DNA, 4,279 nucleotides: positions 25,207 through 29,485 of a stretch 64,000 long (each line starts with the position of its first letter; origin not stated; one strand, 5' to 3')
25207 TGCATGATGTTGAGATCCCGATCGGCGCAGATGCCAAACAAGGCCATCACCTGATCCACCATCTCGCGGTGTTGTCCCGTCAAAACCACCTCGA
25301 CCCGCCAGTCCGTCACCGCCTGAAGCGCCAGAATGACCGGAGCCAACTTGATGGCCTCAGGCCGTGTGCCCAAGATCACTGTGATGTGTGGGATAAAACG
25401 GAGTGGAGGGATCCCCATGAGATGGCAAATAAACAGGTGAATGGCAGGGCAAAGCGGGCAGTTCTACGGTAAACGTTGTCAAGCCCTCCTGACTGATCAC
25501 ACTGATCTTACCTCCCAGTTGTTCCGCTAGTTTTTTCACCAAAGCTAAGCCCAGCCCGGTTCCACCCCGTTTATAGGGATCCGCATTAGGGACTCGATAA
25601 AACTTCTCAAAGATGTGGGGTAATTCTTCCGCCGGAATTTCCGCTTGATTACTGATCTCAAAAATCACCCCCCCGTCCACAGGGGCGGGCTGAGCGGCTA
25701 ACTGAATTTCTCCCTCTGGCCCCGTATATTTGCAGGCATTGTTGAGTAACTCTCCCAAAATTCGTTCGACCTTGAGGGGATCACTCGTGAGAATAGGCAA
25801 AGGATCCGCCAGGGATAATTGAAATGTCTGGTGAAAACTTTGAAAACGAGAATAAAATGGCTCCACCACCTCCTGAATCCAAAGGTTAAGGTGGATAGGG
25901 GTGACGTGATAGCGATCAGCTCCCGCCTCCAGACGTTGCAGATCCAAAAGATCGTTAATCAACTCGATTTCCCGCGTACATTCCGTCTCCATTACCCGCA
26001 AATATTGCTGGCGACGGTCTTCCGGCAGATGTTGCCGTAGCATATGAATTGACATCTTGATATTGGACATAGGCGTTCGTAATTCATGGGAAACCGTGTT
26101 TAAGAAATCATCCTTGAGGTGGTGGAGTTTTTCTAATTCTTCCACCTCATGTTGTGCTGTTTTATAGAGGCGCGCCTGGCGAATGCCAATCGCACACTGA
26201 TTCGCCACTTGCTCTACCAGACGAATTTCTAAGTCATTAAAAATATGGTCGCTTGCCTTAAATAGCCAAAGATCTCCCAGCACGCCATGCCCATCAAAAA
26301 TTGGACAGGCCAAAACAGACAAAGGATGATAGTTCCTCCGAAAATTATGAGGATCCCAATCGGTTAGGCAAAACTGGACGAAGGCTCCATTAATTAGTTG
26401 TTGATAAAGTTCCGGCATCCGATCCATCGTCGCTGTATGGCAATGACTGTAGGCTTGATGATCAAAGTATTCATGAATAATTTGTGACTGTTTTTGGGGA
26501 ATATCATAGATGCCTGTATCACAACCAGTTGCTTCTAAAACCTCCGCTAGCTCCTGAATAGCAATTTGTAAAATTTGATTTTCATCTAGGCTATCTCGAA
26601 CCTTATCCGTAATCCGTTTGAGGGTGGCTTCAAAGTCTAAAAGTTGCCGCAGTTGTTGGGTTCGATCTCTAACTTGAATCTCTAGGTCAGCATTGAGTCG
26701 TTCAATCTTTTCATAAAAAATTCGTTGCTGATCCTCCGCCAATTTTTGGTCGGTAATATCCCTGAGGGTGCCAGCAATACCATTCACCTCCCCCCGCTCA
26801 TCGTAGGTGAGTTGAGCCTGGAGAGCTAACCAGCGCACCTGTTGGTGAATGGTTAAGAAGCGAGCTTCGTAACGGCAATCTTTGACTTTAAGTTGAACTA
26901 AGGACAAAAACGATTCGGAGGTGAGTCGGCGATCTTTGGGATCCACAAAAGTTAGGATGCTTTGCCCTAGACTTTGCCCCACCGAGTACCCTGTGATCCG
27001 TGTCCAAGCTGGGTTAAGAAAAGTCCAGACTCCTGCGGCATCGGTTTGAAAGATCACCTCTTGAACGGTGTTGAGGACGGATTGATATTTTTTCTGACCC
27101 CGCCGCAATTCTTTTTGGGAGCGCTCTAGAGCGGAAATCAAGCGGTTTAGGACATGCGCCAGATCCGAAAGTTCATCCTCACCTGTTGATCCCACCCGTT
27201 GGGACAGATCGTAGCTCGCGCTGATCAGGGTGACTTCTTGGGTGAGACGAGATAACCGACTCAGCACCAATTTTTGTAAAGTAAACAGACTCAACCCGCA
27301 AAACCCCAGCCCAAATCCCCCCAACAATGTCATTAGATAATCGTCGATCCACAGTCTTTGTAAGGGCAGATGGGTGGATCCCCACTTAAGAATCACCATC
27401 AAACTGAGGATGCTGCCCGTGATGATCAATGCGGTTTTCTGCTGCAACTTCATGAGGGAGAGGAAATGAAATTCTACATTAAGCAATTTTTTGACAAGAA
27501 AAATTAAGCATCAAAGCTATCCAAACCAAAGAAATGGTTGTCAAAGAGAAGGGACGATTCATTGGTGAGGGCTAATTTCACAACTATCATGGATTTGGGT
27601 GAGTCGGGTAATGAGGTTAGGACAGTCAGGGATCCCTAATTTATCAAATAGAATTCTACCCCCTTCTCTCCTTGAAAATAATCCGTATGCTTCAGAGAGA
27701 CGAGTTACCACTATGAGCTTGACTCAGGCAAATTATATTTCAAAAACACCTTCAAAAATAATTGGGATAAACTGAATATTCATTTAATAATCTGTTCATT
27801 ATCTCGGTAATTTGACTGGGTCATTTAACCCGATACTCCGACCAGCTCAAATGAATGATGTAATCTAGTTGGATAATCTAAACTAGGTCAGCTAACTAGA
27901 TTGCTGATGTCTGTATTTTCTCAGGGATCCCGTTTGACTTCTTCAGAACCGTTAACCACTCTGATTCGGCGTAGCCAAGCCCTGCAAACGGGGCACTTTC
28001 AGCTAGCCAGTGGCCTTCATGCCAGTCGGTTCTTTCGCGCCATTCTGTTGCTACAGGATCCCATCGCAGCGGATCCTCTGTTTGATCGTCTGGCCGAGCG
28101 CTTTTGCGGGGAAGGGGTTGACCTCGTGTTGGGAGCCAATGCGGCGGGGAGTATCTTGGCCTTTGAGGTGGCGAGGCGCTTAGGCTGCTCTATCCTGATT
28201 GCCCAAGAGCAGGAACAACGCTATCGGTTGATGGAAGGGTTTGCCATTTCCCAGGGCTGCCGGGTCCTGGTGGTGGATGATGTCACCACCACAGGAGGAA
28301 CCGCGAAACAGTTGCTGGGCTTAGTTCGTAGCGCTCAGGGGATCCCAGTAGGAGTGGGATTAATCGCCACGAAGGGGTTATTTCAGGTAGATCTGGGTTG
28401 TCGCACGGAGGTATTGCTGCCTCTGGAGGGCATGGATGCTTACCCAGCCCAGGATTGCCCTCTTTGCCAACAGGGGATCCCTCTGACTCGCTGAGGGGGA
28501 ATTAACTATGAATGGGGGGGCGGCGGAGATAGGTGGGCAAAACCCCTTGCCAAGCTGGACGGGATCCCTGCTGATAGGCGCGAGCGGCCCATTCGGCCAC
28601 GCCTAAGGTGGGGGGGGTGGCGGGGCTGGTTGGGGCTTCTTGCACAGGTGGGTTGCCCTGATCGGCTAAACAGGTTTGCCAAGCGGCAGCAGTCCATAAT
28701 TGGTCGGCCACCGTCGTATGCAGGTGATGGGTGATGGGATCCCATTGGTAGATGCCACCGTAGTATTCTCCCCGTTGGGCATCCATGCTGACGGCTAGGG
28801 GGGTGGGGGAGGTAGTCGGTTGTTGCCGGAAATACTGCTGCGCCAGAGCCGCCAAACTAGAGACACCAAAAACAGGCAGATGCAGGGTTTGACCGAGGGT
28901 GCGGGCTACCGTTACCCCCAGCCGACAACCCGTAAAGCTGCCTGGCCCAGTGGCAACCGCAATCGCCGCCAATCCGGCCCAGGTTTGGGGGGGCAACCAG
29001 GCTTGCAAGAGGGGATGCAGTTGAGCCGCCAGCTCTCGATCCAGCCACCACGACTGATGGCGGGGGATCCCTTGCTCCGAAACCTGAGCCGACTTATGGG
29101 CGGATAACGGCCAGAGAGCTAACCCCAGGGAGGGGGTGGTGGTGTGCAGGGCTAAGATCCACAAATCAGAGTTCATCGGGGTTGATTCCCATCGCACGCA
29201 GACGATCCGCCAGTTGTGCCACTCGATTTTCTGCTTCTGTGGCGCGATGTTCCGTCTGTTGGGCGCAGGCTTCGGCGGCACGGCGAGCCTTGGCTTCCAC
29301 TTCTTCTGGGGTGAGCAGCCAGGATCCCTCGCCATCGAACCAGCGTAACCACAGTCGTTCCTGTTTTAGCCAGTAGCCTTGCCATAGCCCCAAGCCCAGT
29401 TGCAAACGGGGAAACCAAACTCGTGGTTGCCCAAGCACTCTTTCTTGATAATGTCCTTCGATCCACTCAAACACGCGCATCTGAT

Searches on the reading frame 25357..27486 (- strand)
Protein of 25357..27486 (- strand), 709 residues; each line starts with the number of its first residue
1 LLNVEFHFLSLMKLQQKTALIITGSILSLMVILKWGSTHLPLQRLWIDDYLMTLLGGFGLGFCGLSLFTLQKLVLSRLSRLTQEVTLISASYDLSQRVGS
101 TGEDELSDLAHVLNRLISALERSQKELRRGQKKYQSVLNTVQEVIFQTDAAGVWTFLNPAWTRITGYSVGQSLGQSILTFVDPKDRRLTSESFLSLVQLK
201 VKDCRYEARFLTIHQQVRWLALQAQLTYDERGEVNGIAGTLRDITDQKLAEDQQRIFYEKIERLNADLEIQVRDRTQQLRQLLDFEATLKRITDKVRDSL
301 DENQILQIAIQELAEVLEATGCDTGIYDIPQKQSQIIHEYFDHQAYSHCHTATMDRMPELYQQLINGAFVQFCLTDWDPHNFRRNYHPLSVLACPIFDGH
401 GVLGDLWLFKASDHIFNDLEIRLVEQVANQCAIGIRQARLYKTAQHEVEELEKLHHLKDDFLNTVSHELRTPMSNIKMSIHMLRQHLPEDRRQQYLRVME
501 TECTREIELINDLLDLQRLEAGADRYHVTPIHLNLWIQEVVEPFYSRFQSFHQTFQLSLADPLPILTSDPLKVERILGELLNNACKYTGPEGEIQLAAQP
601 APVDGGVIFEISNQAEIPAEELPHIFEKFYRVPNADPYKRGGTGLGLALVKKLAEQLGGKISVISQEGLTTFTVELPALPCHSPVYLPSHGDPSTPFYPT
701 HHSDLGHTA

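Call 33: search_protein_families(library=pfam, proteins=[window:25357-27486:-], max_evalue=0.01)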
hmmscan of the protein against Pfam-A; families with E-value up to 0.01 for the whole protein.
window:25357-27486:- (709 aa): 12 families
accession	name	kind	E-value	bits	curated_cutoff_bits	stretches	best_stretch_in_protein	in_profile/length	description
PF02518.31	HATPase_c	-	8e-23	81.4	26.4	1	569-678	2-109/111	Histidine kinase-, DNA gyrase B-, and HSP90-like ATPase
PF00989.32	PAS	-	1.9e-17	63.7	22.6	1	133-244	2-113/113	PAS fold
PF00512.31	HisKA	-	7.4e-16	58.4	26.9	1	458-522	2-66/66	His Kinase A (phospho-acceptor) domain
PF13426.13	PAS_9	-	3.6e-10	40.5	27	1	146-246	5-103/103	PAS domain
PF08447.18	PAS_3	-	3.5e-09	37.2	25.6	1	156-240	3-88/89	PAS fold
PF01590.32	GAF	-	1.5e-07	32.5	22.4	1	303-435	3-133/133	GAF domain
PF13185.12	GAF_2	-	2.9e-07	31.2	28.6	1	300-435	2-135/136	GAF domain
PF08448.16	PAS_4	-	1.5e-06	28.9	23.1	1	139-248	2-109/110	PAS fold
PF00672.30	HAMP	-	9.8e-05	23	25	1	73-121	5-52/53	HAMP domain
PF13188.13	PAS_8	-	0.00013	22.2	21.8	1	133-186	2-55/65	PAS domain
PF13581.12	HATPase_c_2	-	0.0026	18.2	27.4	1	572-657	31-112/127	Histidine kinase-like ATPase domain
PF13492.12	GAF_3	-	0.0032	18.3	27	1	303-436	3-128/129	GAF domain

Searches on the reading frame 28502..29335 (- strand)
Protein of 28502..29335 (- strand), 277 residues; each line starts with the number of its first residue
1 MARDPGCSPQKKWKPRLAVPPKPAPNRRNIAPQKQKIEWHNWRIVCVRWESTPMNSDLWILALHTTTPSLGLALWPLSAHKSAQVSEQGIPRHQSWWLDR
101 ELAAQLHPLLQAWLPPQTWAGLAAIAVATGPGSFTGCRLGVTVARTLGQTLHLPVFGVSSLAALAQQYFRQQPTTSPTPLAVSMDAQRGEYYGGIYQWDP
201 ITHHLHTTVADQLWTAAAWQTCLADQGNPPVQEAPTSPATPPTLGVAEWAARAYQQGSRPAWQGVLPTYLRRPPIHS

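Call 33: search_protein_families(library=pfam, proteins=[window:28502-29335:-], max_evalue=0.01)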
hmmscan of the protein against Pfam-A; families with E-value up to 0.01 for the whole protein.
window:28502-29335:- (277 aa): 1 family
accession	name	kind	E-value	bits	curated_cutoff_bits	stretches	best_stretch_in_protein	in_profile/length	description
PF00814.31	TsaD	-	5.7e-17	62.7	24.8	1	119-197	48-127/264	tRNA N6-adenosine threonylcarbamoyltransferase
